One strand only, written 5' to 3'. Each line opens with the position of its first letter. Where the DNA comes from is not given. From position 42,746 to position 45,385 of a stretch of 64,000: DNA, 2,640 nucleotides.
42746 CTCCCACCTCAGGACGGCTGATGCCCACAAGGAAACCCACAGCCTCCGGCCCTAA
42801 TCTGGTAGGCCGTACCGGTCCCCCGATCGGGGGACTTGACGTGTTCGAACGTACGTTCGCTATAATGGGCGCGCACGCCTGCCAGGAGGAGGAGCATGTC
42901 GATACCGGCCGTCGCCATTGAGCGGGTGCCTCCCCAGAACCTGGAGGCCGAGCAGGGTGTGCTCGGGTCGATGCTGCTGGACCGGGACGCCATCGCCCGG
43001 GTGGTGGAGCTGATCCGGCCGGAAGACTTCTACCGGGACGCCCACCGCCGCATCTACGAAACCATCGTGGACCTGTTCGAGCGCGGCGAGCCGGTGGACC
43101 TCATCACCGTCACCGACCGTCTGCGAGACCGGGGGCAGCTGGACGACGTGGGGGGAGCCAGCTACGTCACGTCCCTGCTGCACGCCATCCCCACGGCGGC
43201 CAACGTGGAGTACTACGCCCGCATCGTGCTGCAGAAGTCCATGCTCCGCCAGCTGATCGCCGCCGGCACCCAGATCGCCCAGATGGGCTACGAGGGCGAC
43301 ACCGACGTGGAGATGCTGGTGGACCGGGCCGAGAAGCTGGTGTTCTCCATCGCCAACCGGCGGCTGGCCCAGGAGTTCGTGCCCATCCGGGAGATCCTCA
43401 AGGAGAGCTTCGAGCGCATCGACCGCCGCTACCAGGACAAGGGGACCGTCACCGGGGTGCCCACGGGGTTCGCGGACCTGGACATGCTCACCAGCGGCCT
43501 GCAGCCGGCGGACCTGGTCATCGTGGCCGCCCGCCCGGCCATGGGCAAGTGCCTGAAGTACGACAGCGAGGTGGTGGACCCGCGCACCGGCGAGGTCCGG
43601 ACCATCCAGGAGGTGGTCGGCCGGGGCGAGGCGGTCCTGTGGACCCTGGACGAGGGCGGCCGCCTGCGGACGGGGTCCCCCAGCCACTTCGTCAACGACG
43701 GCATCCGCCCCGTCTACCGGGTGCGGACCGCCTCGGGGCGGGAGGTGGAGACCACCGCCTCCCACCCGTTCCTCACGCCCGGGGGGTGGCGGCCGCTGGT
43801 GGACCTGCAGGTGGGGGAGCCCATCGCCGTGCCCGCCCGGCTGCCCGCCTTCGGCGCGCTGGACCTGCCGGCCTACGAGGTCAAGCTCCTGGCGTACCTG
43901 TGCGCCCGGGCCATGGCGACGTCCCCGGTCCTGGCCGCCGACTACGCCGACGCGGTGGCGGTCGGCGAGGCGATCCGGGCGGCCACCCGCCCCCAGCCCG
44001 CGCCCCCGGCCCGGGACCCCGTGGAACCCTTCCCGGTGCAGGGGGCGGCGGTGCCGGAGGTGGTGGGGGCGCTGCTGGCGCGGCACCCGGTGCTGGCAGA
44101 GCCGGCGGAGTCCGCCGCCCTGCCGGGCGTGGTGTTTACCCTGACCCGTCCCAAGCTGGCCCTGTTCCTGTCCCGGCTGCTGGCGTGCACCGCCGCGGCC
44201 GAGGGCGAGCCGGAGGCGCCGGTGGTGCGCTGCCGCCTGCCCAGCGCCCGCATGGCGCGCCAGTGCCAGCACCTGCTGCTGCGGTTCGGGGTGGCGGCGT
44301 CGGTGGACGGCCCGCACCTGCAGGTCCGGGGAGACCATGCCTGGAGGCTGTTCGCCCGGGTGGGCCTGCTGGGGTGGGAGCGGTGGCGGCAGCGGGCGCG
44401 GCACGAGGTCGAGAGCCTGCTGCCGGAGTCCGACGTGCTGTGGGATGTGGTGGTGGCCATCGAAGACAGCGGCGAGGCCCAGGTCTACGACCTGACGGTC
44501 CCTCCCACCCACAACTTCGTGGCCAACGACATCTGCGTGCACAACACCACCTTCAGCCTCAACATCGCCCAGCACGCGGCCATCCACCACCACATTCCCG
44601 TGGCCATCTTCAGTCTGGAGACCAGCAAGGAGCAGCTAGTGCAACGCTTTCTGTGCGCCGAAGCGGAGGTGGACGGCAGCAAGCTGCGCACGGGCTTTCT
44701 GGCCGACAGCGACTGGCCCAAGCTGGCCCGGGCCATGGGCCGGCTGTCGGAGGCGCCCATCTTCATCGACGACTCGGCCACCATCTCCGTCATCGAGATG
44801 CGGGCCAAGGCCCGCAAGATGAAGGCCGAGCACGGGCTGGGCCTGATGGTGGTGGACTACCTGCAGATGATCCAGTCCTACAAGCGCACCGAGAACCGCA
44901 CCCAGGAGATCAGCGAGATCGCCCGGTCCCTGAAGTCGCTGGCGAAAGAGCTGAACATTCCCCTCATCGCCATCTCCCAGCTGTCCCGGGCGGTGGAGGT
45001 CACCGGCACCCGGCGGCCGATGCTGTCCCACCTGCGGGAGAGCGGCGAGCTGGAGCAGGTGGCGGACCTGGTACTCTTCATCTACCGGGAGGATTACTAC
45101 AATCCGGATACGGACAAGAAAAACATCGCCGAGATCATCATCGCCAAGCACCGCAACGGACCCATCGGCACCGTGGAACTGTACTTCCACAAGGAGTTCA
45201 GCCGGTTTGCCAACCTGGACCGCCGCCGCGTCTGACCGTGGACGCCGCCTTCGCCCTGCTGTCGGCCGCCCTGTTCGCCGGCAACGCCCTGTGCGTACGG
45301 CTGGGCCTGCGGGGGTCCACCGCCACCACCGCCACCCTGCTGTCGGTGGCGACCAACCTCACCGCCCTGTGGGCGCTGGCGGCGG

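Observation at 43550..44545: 332-aa intein splitting the DnaB Walker A loop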

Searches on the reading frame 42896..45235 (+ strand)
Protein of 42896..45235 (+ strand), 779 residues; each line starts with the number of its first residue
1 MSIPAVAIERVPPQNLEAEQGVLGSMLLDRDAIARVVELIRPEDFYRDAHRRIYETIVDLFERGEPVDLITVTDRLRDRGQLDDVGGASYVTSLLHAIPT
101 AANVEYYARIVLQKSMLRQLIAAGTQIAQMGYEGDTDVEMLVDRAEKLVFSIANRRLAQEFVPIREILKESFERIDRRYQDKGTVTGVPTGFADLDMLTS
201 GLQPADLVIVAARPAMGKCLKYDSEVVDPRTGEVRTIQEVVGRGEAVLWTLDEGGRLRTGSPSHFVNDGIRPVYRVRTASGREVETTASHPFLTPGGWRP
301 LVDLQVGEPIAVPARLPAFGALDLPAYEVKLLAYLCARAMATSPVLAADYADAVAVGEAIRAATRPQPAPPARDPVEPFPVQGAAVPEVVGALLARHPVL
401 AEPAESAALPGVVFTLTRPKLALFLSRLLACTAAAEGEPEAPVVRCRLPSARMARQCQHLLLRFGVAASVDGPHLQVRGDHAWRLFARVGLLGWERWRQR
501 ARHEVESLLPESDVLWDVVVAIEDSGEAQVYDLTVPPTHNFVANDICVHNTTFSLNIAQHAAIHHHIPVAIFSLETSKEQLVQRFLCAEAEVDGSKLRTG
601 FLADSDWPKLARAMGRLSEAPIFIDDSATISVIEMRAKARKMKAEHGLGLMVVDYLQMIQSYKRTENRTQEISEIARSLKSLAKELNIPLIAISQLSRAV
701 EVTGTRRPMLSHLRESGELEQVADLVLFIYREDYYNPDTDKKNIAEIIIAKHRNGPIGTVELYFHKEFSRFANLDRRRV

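Call 4: search_protein_families(library=pfam, proteins=[window:42896-45232:+], max_evalue=1)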
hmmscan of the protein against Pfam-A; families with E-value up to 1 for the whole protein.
window:42896-45232:+ (779 aa): 6 families
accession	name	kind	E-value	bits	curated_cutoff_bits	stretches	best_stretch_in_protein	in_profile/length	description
PF03796.21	DnaB_C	-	4.9e-101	337.9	27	2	550-773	32-255/255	DnaB-like helicase C terminal domain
PF00772.26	DnaB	-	3.1e-38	130.4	23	1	12-112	2-102/103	DnaB-like helicase N terminal domain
PF14890.11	Intein_splicing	-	4.3e-22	79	35.8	1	233-550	7-155/155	Intein splicing domain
PF13481.12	AAA_25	-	4e-06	27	27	1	565-696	71-190/195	AAA domain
PF07223.17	DUF1421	-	0.033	14.5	22.8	0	56-77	21-42/45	UBA-like domain (DUF1421)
PF14528.11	LAGLIDADG_3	-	0.072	13.8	22.5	1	422-470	4-52/82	LAGLIDADG-like domain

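Call 5: search_protein_families(library=ncbifam, proteins=[window:42896-45232:+], max_evalue=1)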
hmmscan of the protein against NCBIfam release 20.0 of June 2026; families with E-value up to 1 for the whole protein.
window:42896-45232:+ (779 aa): 29 families (the best 25 are shown)
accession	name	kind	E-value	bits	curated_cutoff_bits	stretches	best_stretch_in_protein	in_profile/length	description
NF005852.0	PRK07773.1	equivalog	4.8e-220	733.2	780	6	4-218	16-230/886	replicative DNA helicase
NF004384.0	PRK05748.1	equivalog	2.4e-180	599.9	525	2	542-777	208-445/452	replicative DNA helicase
TIGR00665.1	DnaB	equivalog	2.2e-174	580.3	385.25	1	12-775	2-434/435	replicative DNA helicase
NF004109.0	PRK05595.1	equivalog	1.9e-160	534.4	737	2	544-775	208-439/444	replicative DNA helicase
NF006443.0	PRK08760.1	equivalog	1.6e-137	458.7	741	2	544-776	236-469/476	replicative DNA helicase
NF005424.0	PRK07004.1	equivalog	2.2e-137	458.3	834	2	542-774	218-451/460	replicative DNA helicase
NF006458.0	PRK08840.1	equivalog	9.6e-130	433.4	884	2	542-773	222-455/464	replicative DNA helicase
NF040583.1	dnaB_SPI-7_type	exception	1.1e-127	426.7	655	2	549-773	206-433/434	SPI-7-type island replicative DNA helicase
TIGR03600.1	phage_DnaB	exception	3.9e-127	424.7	498.65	2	551-764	208-421/421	phage replicative helicase, DnaB family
NF005369.0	PRK06904.1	equivalog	1.1e-126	423.4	809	2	542-776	228-466/474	replicative DNA helicase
NF006606.0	PRK09165.1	equivalog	1.4e-126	423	540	2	562-777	256-490/497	replicative DNA helicase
NF005945.0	PRK08006.1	equivalog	8.4e-126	420.5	898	2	542-774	229-463/471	replicative DNA helicase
NF006306.0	PRK08506.1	equivalog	1.7e-109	366.6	596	3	550-742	205-397/472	replicative DNA helicase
NF004967.0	PRK06321.1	equivalog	3e-109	366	751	2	548-774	237-465/472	replicative DNA helicase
NF005240.0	PRK06749.1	subfamily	8.1e-100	334.6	686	2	549-774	198-427/428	replicative DNA helicase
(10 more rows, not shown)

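Call 8: list_cluster_members(proteins=[window:42896-45232:+])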
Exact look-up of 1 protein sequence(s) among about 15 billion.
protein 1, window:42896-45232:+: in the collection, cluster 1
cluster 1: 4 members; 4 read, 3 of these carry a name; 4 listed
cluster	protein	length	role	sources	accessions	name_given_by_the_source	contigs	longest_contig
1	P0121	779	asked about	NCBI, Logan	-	-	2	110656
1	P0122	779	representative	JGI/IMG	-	replicative DNA helicase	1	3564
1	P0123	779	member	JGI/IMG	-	replicative DNA helicase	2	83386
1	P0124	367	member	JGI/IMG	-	replicative DNA helicase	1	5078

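Call 11: find_encoding_contigs(protein=window:42896-45235:+, flank=3000, max_places=6)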
Protein window:42896-45235:+ (779 aa): 3 contigs read that carry it; 1 place shown.
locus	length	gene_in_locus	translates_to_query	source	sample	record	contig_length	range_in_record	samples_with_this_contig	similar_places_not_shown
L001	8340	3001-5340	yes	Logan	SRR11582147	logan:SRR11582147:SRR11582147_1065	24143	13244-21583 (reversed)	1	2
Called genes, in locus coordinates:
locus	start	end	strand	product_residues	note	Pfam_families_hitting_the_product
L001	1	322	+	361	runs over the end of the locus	PF09991:DUF2232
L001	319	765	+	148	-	PF01281:Ribosomal_L9_N, PF03948:Ribosomal_L9_C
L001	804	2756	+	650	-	PF13401:AAA_22 (faint), PF00158:Sigma54_activat, PF01078:Mg_chelatase, PF05496:RuvB_N (weak), PF13191:AAA_16 (weak), PF00004:AAA, PF05362:Lon_C, PF13541:ChlI, +1 more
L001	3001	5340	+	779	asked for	PF00772:DnaB, PF03796:DnaB_C, PF14890:Intein_splicing, PF03796:DnaB_C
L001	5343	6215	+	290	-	PF00892:EamA, PF03151:TPT (faint), PF00892:EamA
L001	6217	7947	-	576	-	PF01432:Peptidase_M3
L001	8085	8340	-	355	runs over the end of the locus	PF13528:Glyco_trans_1_3, PF04101:Glyco_tran_28_C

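Call 14: find_encoding_contigs(protein=P0123, flank=3000, max_places=3)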
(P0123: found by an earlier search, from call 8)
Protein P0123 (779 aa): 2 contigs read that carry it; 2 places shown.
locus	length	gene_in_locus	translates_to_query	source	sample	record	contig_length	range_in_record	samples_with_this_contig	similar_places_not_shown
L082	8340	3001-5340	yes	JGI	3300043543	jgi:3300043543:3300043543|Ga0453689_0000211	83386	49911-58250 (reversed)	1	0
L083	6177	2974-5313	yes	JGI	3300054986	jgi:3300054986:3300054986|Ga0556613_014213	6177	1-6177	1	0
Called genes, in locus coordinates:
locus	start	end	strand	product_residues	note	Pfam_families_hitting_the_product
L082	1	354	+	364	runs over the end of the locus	PF09991:DUF2232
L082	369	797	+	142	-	PF01281:Ribosomal_L9_N, PF03948:Ribosomal_L9_C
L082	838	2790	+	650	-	PF13401:AAA_22 (faint), PF00158:Sigma54_activat, PF01078:Mg_chelatase, PF05496:RuvB_N (weak), PF13191:AAA_16 (weak), PF00004:AAA, PF05362:Lon_C, PF13541:ChlI, +2 more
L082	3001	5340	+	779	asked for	PF00772:DnaB, PF03796:DnaB_C, PF14890:Intein_splicing, PF03796:DnaB_C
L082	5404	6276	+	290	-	PF00892:EamA, PF03151:TPT (faint), PF00892:EamA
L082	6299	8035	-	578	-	PF01432:Peptidase_M3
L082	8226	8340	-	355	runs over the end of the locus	PF13528:Glyco_trans_1_3, PF04101:Glyco_tran_28_C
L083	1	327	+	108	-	?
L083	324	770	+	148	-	PF01281:Ribosomal_L9_N, PF03948:Ribosomal_L9_C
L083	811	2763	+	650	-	PF13401:AAA_22 (faint), PF00158:Sigma54_activat, PF01078:Mg_chelatase, PF05496:RuvB_N (weak), PF13191:AAA_16 (weak), PF00004:AAA, PF05362:Lon_C, PF13541:ChlI, +2 more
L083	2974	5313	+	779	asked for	PF00772:DnaB, PF03796:DnaB_C, PF14890:Intein_splicing, PF03796:DnaB_C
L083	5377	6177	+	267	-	?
